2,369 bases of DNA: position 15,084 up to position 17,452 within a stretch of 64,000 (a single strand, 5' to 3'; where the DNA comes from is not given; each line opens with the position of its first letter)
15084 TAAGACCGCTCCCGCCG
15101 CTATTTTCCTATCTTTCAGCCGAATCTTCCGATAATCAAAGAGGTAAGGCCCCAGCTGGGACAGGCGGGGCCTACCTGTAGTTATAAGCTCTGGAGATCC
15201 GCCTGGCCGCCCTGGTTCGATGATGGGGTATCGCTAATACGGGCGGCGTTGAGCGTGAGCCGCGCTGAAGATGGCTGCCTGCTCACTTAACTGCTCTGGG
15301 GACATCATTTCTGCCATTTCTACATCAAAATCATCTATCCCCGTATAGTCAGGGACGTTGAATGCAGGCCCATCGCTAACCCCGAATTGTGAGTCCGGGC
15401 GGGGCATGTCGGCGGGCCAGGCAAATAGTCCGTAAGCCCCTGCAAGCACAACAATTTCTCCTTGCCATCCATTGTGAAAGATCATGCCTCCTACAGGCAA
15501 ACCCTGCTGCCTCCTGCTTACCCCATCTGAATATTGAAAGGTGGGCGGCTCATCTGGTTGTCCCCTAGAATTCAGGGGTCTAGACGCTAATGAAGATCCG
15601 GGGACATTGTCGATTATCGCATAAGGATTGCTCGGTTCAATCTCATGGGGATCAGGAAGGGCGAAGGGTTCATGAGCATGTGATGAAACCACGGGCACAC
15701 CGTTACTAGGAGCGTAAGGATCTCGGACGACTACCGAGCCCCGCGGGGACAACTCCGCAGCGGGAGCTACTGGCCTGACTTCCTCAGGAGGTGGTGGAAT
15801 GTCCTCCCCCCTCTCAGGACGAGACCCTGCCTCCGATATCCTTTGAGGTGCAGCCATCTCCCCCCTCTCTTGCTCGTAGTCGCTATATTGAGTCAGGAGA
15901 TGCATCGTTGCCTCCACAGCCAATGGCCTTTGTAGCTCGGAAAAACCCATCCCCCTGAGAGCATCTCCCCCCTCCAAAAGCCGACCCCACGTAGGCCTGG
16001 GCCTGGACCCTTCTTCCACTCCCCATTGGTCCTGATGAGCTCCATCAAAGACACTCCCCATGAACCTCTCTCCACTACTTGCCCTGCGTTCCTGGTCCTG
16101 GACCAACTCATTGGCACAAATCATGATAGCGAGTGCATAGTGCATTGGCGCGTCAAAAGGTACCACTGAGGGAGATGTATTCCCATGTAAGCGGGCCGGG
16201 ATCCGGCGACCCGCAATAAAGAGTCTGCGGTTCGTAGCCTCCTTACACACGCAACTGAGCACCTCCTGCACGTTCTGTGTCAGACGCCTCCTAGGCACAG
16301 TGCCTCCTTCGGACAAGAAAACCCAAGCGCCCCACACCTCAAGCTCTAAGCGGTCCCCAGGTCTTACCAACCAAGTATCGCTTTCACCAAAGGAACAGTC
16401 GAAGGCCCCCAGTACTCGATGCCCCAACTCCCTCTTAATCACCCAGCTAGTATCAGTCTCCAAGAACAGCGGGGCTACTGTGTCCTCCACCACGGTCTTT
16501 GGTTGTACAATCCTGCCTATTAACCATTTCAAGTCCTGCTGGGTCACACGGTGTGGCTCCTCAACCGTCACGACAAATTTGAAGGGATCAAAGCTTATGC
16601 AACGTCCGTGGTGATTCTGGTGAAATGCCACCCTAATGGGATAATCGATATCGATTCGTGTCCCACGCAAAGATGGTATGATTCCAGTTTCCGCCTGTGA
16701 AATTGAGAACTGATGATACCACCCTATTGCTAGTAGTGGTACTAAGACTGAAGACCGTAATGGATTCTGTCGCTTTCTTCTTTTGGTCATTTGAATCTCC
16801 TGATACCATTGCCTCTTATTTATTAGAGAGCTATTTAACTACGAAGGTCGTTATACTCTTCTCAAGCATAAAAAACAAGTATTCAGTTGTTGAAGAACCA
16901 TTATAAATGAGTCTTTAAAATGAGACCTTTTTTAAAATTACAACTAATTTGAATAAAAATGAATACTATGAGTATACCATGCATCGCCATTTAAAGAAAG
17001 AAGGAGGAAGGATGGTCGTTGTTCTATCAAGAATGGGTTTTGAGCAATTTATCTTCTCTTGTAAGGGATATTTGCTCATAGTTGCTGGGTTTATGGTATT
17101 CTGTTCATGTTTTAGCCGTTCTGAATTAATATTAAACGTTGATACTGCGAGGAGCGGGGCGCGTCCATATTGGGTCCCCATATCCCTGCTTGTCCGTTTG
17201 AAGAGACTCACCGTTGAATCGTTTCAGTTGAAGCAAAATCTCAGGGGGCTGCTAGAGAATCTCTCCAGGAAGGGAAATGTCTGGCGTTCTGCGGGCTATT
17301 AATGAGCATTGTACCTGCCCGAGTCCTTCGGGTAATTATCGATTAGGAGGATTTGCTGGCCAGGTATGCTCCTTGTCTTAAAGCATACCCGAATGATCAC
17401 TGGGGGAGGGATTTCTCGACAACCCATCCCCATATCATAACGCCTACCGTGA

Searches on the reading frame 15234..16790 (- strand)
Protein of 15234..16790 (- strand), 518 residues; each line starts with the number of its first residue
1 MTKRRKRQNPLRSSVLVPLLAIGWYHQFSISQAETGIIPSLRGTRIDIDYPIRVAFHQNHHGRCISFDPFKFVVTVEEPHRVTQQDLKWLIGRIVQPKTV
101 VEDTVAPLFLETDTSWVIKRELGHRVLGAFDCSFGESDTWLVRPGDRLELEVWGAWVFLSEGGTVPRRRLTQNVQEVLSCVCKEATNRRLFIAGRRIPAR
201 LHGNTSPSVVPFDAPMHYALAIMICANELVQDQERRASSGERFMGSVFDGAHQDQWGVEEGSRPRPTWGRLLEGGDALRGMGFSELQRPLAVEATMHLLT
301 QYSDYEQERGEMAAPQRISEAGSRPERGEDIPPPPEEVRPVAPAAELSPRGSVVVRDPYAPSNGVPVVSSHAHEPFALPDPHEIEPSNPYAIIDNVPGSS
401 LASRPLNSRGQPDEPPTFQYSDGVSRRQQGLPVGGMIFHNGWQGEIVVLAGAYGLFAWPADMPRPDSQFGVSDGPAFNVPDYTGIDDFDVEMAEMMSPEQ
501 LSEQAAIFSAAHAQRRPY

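Call 7: search_protein_families(library=pfam, proteins=[window:15234-16790:-], max_evalue=0.01)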
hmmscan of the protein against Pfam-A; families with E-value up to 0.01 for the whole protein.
window:15234-16790:- (518 aa): 0 families

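Call 49: find_related_loci(query=window:15234-16790:-, collection=metagenome_contigs, flank=10000)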
Query window:15234-16790:- (518 aa) in metagenome_contigs; peptide patterns used: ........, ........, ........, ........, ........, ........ (x = any residue, [..] = any of these).
41 stretches matched a pattern, but none encodes a relative of the query by tblastn (E <= 1e-3).

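Call 52: search_protein_families(library=ncbifam, proteins=[window:15234-16790:-], max_evalue=0.01)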
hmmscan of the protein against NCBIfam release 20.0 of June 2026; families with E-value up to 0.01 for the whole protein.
window:15234-16790:- (518 aa): 0 families

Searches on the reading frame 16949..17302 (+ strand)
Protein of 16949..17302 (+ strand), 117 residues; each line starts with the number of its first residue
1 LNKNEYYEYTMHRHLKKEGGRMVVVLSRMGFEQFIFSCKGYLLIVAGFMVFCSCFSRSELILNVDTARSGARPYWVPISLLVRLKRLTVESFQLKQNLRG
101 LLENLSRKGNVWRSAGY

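Call 66: search_protein_families(library=pfam, proteins=[window:16949-17302:+], max_evalue=0.01)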
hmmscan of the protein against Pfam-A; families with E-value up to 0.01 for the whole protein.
window:16949-17302:+ (117 aa): 0 families
